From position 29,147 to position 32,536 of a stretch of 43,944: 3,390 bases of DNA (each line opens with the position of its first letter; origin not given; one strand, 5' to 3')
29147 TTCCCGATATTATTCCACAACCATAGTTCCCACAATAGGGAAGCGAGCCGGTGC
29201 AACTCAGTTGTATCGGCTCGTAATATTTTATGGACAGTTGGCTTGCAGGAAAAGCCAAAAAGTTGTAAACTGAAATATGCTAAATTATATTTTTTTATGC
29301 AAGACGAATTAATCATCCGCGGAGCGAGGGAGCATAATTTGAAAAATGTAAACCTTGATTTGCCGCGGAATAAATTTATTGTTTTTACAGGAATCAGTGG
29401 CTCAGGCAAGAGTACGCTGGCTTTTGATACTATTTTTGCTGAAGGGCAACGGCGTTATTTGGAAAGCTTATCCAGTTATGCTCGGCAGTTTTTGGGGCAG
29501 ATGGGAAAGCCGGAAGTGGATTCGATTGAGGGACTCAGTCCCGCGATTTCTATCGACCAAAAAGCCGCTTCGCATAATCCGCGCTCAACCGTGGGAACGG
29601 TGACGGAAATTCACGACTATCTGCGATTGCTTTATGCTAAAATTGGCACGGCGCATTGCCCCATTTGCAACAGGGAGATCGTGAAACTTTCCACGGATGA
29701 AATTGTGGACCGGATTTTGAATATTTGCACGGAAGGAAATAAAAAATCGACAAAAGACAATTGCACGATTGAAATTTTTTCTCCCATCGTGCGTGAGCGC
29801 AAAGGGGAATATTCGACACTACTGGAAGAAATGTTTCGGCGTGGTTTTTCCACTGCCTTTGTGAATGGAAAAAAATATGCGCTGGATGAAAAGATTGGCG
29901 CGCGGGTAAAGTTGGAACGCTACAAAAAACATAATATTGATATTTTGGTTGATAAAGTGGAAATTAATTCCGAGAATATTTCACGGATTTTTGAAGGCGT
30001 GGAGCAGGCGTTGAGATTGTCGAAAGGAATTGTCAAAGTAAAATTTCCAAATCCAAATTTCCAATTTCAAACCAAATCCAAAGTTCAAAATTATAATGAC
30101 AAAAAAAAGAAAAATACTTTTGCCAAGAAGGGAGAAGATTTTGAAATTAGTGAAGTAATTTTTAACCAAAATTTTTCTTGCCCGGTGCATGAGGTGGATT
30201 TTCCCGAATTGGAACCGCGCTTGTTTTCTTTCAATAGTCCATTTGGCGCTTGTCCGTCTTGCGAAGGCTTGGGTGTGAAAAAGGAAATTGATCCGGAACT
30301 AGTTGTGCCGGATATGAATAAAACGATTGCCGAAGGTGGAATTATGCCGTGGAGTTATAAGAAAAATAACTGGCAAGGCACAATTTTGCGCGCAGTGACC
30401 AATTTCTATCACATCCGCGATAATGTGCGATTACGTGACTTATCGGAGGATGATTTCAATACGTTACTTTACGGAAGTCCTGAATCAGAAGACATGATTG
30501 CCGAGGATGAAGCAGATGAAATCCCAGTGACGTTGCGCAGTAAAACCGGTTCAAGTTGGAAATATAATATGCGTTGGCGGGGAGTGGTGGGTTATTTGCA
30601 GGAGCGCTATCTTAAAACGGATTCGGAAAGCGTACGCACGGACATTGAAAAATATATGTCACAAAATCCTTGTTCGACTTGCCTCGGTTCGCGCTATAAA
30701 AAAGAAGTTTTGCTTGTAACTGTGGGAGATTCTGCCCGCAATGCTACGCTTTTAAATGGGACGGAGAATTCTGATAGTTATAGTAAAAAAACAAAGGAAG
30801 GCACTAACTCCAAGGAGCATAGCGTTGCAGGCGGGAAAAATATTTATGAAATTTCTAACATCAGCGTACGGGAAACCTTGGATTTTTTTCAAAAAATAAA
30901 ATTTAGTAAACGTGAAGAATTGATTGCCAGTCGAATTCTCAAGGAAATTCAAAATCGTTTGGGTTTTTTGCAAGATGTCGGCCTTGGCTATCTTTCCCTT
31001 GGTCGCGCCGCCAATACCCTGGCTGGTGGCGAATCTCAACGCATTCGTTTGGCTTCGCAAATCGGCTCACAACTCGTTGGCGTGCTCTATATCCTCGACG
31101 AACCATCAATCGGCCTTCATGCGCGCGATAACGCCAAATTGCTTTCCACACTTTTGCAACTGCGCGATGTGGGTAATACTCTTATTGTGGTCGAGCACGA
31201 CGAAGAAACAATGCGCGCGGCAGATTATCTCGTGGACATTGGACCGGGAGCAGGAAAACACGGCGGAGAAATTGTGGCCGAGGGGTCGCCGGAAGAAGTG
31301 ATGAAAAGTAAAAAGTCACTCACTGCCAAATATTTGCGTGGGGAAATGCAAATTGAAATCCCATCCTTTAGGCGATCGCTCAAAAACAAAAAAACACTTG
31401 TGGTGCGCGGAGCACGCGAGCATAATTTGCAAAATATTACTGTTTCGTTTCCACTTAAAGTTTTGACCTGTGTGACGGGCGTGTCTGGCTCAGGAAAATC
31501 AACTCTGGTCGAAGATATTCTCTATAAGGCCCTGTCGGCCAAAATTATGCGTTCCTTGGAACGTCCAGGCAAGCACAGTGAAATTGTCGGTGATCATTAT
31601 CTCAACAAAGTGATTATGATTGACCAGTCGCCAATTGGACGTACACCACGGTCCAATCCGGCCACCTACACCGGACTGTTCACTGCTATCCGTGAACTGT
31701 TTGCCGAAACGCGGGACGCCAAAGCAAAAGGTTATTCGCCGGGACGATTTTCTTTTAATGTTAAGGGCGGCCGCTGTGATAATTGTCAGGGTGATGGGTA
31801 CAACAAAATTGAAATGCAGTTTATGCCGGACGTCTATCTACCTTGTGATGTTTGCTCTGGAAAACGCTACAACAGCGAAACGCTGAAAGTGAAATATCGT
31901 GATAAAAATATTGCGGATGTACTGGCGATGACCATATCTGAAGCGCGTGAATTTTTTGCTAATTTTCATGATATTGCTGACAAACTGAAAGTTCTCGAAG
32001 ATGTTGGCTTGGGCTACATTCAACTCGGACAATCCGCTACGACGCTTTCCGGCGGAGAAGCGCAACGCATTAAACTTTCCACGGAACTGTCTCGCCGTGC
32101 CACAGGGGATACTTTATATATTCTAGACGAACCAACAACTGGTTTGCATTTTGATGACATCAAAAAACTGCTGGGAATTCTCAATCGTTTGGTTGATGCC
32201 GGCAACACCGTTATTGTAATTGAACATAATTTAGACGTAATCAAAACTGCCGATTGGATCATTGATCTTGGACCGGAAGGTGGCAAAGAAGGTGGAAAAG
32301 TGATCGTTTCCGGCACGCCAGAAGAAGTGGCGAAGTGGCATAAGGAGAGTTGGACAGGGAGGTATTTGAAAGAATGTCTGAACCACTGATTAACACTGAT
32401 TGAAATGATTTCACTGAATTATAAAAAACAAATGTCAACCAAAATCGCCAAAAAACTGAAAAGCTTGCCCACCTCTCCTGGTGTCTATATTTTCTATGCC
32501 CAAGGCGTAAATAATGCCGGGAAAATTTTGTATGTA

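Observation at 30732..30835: MITE-derived palindromic element sitting in frame inside uvrA-1 (RPE-like behaviour)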

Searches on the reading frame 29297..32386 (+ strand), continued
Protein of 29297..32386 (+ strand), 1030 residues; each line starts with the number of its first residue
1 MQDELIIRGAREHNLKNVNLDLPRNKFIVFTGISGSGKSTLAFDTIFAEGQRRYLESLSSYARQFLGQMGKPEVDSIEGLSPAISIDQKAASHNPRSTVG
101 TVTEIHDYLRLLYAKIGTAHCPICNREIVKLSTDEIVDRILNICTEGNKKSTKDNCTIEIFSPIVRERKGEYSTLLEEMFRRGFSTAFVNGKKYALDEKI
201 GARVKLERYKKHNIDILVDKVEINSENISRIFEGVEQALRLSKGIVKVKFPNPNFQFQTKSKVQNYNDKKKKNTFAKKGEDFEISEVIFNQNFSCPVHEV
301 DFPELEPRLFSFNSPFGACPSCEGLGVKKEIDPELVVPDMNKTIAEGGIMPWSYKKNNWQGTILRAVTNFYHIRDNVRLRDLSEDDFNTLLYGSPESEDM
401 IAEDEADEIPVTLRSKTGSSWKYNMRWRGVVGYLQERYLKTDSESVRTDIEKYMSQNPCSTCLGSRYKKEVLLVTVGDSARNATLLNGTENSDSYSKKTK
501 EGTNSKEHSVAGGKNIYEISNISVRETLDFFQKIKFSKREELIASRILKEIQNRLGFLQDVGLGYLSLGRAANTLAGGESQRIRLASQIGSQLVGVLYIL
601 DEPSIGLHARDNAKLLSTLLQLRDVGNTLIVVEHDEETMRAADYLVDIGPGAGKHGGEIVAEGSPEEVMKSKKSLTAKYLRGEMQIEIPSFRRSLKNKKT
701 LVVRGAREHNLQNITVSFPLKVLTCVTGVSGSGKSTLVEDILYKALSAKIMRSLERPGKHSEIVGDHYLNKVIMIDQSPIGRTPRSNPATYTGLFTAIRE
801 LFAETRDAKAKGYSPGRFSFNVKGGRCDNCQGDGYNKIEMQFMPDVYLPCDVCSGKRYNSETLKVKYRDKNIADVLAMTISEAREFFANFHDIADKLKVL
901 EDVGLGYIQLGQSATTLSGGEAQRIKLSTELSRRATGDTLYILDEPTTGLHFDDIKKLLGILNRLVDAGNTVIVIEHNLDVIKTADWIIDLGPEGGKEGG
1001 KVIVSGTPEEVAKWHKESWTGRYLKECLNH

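Call 21: find_encoding_contigs(protein=P0103, flank=10000, max_places=1)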
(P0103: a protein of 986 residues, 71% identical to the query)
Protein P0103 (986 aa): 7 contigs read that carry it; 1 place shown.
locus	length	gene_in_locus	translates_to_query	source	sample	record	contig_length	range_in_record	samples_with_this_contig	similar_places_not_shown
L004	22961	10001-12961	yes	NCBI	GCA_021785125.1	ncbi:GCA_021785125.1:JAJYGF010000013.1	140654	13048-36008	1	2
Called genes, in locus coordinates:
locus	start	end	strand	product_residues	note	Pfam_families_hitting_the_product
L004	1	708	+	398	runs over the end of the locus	PF12704:MacB_PCD, PF02687:FtsX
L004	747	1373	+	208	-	PF13432:TPR_16 (weak), PF14559:TPR_19, PF00515:TPR_1 (weak), PF07719:TPR_2 (weak), PF13424:TPR_12, PF13414:TPR_11 (weak), PF00515:TPR_1, PF13414:TPR_11, +12 more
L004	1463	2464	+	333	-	PF00154:RecA_N, PF08423:Rad51, PF06745:ATPase (weak), PF13481:AAA_25 (faint), PF27531:MT3502_N (faint), PF01637:ATPase_2 (weak), PF21096:RecA_C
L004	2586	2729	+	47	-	-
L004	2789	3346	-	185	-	PF08207:EFP_N, PF01132:EFP, PF09285:Elong-fact-P_C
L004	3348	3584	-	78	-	PF01084:Ribosomal_S18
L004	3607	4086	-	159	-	PF00436:SSB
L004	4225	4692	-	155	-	PF01250:Ribosomal_S6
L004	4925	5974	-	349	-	PF01926:MMR_HSR1, PF02421:FeoB_N, PF06071:YchF-GTPase_C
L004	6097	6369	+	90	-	-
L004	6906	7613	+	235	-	PF00215:OMPdecase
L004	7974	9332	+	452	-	PF02878:PGM_PMM_I, PF02879:PGM_PMM_II, PF02880:PGM_PMM_III, PF00408:PGM_PMM_IV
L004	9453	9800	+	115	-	PF03779:SPW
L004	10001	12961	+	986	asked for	PF00005:ABC_tran (faint), PF02463:SMC_N (faint), PF03193:RsgA_GTPase (faint), PF13304:AAA_21 (faint), PF13476:AAA_23 (faint), PF13555:AAA_29 (faint), PF17760:UvrA_inter, PF17755:UvrA_DNA-bind, +2 more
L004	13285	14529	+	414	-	PF01541:GIY-YIG, PF27096:UvrC_M, PF02151:UVR, PF08459:UvrC_RNaseH_dom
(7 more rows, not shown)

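Call 25: find_related_loci(query=P0001, collection=genome_contigs, flank=10000)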
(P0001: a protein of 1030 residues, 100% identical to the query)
Query P0001 (1030 aa) in genome_contigs; peptide patterns used: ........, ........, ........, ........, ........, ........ (x = any residue, [..] = any of these).
134 stretches matched a pattern; 71 encode a relative of the query (tblastn E <= 1e-3); 68 distinct loci.
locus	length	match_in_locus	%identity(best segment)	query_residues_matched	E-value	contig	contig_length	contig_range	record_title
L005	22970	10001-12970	91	1-1030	0e+0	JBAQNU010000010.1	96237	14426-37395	MAG: Candidatus Moraniibacteriota bacterium isolate MFD12002_ilm_asm_bin39 k127_25662, whole genome shotgun sequence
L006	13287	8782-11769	89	1-1030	0e+0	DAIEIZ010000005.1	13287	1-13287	MAG TPA_asm: Candidatus Moraniibacteriota bacterium isolate clean1036 k141_2717495, whole genome shotgun sequence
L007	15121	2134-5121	89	1-1030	0e+0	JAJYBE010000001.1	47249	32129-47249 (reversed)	MAG: bacterium isolate BP8.bin61 NODE_895_length_47249_cov_1.459509, whole genome shotgun sequence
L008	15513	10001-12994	91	1-1029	0e+0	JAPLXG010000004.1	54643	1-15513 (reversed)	MAG: Candidatus Moraniibacteriota bacterium isolate LacPavin_0818_WC55_MAG_41_28 LacPavin_0818_WC55_scaffold_38197, whol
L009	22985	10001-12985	91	1-1029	0e+0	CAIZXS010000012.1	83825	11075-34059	uncultured bacterium isolate Loc080925-6m_bin-1411 genome assembly, contig: bin-1411:12/26, whole genome shotgun sequenc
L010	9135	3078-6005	88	1-1028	0e+0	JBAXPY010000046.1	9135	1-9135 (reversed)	MAG: Candidatus Moraniibacteriota bacterium isolate ELA543 MAG543_46, whole genome shotgun sequence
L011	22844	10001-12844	85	1-1028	0e+0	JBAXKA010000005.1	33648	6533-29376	MAG: Candidatus Moraniibacteriota bacterium isolate ELA389 MAG389_5, whole genome shotgun sequence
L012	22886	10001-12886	81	1-1027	0e+0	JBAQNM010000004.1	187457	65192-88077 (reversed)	MAG: Candidatus Moraniibacteriota bacterium isolate MFD12002_ilm_asm_bin53 k127_2304, whole genome shotgun sequence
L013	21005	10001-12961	77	1-1030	0e+0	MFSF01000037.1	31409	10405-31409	MAG: Candidatus Moranbacteria bacterium RIFOXYA12_FULL_44_15 rifixya3_full_scaffold_598, whole genome shotgun sequence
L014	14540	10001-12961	77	1-1029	0e+0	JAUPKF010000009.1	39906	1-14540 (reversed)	MAG: Patescibacteria group bacterium isolate erpe_2018_pw_0hr_WHONDRS-PP48-000085_A_bin.1 scaffold_50, whole genome shot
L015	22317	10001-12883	75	1-1030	0e+0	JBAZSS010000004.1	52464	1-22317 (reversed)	MAG: Parcubacteria group bacterium isolate SO_2017_GW1_179 NODE_3274_length_52464_cov_1.128169_OW334_2017, whole genome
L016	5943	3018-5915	75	1-1028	0e+0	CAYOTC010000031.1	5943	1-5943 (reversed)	MAG TPA_asm: uncultured Bdellovibrionales bacterium isolate SRP192927_co6_68 genome assembly, contig: NODE_36897_length_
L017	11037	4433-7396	74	1-1029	0e+0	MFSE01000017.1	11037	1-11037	MAG: Candidatus Moranbacteria bacterium RIFOXYA12_FULL_35_19 rifixya3_full_scaffold_3786, whole genome shotgun sequence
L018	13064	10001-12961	74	1-1028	0e+0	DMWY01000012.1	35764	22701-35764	MAG TPA_asm: Candidatus Moraniibacteriota bacterium isolate UBA12116 contig_919, whole genome shotgun sequence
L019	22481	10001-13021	73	1-1029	0e+0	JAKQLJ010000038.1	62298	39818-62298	MAG: bacterium isolate USDV_maxbin.175 k141_1070973, whole genome shotgun sequence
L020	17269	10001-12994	73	1-1030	0e+0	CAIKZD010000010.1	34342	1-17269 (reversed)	uncultured bacterium isolate AlinenLipids_bin-5474 genome assembly, contig: bin-5474:10/22, whole genome shotgun sequenc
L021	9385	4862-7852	74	1-1030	0e+0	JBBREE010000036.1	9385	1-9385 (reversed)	MAG: Candidatus Moraniibacteriota bacterium isolate Co_metawrap_2488 Cmw_2488_k141_14067923_length_9385_cov_9.9961, whol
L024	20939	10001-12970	75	3-1030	0e+0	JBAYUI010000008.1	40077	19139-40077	MAG: Parcubacteria group bacterium isolate SO_2016_LW3_31 scaffold01490_LW162_2016, whole genome shotgun sequence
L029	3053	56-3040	70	1-1030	0e+0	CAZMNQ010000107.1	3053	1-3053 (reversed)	MAG TPA_asm: uncultured Bdellovibrionales bacterium isolate SRP118108_co4_325 genome assembly, contig: NODE_44713_length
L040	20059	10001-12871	81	1-1030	0e+0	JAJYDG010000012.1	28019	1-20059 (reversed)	MAG: bacterium isolate BP9.bin89 NODE_2851_length_28019_cov_1.733364, whole genome shotgun sequence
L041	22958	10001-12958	74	1-1030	0e+0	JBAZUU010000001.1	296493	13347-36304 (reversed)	MAG: Parcubacteria group bacterium isolate SO_2017_GW1_236 NODE_285_length_296493_cov_16.823306_OW334_2017, whole genome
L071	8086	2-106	91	996-1030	5e-15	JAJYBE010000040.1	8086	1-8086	MAG: bacterium isolate BP8.bin61 NODE_15799_length_8086_cov_1.416635, whole genome shotgun sequence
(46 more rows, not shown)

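Call 58: search_protein_families(library=pfam, proteins=[window:29300-32386:+], max_evalue=0.00001)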
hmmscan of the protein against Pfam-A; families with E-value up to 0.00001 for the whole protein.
window:29300-32386:+ (1029 aa): 7 families
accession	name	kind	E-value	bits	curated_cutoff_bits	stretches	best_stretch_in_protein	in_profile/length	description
PF17755.6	UvrA_DNA-bind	-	9.5e-25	87.5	23.2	1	331-451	1-110/110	UvrA DNA-binding domain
PF17760.6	UvrA_inter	-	5.6e-24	84.6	23.3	1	152-249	14-107/109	UvrA interaction domain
PF00005.33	ABC_tran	-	5.8e-18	66.2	25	0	892-947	85-137/137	ABC transporter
PF02463.25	SMC_N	-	1.5e-12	47.8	40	0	239-647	135-211/220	RecF/RecN/SMC N terminal domain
PF13304.12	AAA_21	-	1.7e-09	38.6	27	0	914-973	236-295/304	AAA domain, putative AbiEii toxin, Type IV TA system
PF13555.12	AAA_29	-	3.9e-08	33.4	27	0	713-738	15-40/61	P-loop containing region of AAA domain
PF03193.22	RsgA_GTPase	-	4.1e-06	27.2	30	0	699-759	86-146/174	RsgA GTPase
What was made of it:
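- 29297..32389 (+): uvrA-1 coding sequence (1030 aa), host gene of the element. Pfam UvrA_inter, UvrA_DNA-bind and ABC_tran (call 58).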

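Call 63: predict_structure(alignment_id=A1)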
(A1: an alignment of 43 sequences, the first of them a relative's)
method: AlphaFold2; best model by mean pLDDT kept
length: 1030 residues; sequences in the alignment: 43
mean_pLDDT: 66.4   pTM: 0.40
mean pLDDT of the five models: 66.4, 63.9, 59.5, 51.5, 50.4
residues with pLDDT >= 90: 15; 70-90: 522; 50-70: 263; < 50: 230
segments of 3 or more residues with pLDDT < 50: 11-17, 33-44, 51-100, 146-153, 252-284, 479-512, 572-594, 605-611, 650-652, 685-690, 729-733, 778-792, 838-846, 914-918, 949-951, 993-999
pLDDT, mean of each block of 10 residues (from residue 1): 58 46 75 41 50 43 36 42 40 35 74 81 72 79 55 63 80 85 84 81 75 84 72 83 79 38 27 25 58 70 69 66 68 79 82 69 88 87 90 85 86 74 87 87 76 69 70 61 26 24 25 73 83 78 77 72 64 45 47 54 50 65 71 66 69 56 66 67 50 66 74 75 74 59 79 64 84 59 33 72 86 82 74 57 46 77 84 82 85 82 68 50 67 70 66 65 83 74 79 48 74 77 72
secondary structure, 60 per line:
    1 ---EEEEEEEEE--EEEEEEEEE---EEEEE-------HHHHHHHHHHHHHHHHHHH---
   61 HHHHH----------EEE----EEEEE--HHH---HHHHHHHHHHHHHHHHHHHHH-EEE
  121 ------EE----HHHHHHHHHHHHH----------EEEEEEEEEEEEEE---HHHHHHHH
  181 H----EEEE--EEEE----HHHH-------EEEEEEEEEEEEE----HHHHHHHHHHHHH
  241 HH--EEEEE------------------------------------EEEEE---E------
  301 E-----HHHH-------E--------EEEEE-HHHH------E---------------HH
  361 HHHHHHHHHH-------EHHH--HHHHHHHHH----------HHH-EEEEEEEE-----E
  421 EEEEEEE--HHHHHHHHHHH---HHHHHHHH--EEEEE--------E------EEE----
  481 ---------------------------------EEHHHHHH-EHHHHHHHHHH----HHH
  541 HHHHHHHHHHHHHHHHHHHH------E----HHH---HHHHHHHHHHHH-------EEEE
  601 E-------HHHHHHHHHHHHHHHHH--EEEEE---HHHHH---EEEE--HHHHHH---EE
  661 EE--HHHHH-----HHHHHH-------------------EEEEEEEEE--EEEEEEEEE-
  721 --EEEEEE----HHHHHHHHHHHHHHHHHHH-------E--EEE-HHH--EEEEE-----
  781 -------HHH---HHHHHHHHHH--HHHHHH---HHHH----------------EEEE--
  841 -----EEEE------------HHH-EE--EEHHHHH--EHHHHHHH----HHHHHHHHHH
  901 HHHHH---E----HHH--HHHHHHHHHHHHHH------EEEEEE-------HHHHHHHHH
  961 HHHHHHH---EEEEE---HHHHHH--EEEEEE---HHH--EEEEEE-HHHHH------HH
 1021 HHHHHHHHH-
elements in order (helices of 4 or more, strands of 3 or more residues): E4-12 E15-23 E27-31 H39-57 H61-65 E76-78 E83-87 H96-116 E118-120 H133-145 E156-169 H173-181 E186-189 E192-195 H200-203 E211-223 H228-242 E245-249 E286-290 H307-310 E327-331 H333-336 H359-370 H384-392 E407-414 E420-427 H430-440 H444-451 E454-458 E474-476 H516-521 H524-533 H538-560 H578-589 E597-601 H609-625 E628-632 H636-640 E644-647 H650-655 E659-662 H665-669 H675-680 E700-708 E711-719 E723-728 H733-751 E762-764 E771-775 H794-803 H806-811 H815-818 E835-838 E846-849 H872-876 H880-886 H891-905 H919-932 E939-944 H952-967 E971-975 H979-984 E987-992 E1001-1006 H1008-1012 H1019-1029
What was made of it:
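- On Rickettsia palindromic elements (by behaviour): The insert has pLDDT about 25 and is coil, between a strand at 474-476 and a helix at 516-521 (call 63).
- The loop is predicted to be disordered (call 63).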

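Call 75: find_encoding_contigs(protein=P0001, flank=2000, max_places=6)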
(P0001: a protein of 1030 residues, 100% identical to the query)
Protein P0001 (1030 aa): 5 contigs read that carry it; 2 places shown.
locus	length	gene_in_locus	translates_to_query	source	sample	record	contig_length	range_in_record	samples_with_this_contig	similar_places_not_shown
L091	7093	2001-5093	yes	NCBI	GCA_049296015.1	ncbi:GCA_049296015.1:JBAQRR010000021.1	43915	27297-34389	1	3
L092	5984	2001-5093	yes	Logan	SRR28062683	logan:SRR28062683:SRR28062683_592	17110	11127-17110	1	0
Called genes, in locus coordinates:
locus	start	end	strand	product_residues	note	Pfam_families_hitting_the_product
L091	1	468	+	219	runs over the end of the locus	PF00717:Peptidase_S24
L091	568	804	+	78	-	-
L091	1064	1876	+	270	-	-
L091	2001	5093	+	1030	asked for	PF00005:ABC_tran (faint), PF02463:SMC_N (faint), PF03193:RsgA_GTPase (faint), PF13304:AAA_21 (faint), PF13555:AAA_29 (faint), PF20720:nSTAND3 (faint), PF17760:UvrA_inter, PF17755:UvrA_DNA-bind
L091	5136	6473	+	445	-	PF01541:GIY-YIG (weak), PF27096:UvrC_M, PF02151:UVR (weak), PF08459:UvrC_RNaseH_dom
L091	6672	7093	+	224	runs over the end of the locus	PF01863:YgjP-like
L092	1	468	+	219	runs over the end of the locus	PF00717:Peptidase_S24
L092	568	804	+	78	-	-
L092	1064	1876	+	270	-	-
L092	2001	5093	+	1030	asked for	PF00005:ABC_tran (faint), PF02463:SMC_N (faint), PF03193:RsgA_GTPase (faint), PF13304:AAA_21 (faint), PF13555:AAA_29 (faint), PF20720:nSTAND3 (faint), PF17760:UvrA_inter, PF17755:UvrA_DNA-bind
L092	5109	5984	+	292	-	?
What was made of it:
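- The same protein is found in independent assemblies (call 75). The same protein is found in an NCBI MAG and in an independent Logan assembly (call 75).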

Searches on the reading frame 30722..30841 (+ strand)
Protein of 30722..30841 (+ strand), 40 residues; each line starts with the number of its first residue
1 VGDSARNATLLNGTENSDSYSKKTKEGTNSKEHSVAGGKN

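Call 32: find_homologous_proteins(query=window:30722-30841:+, max_evalue=10)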
Query seq(40 aa): no candidate shares three 5-residue words with the query. No homologue found.

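Call 64: search_protein_representatives(protein=window:30725-30838:+)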
Query: 38 residues. Proteins with E-value up to 0.001 (for the whole library): 0; up to 1e-10: 0; up to 1e-30: 0. The best 0 are listed.
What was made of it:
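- On Rickettsia palindromic elements (by descent): The peptide has no relatives (calls 32, 64).
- The peptide matches nothing in 1.84 billion representative proteins, and no protein shares three 5-residue words with it (calls 32, 64).
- Tried and rejected: phmmer of the peptide against 1.84 billion representatives gave 0 hits (call 64), so it is not a protein domain.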
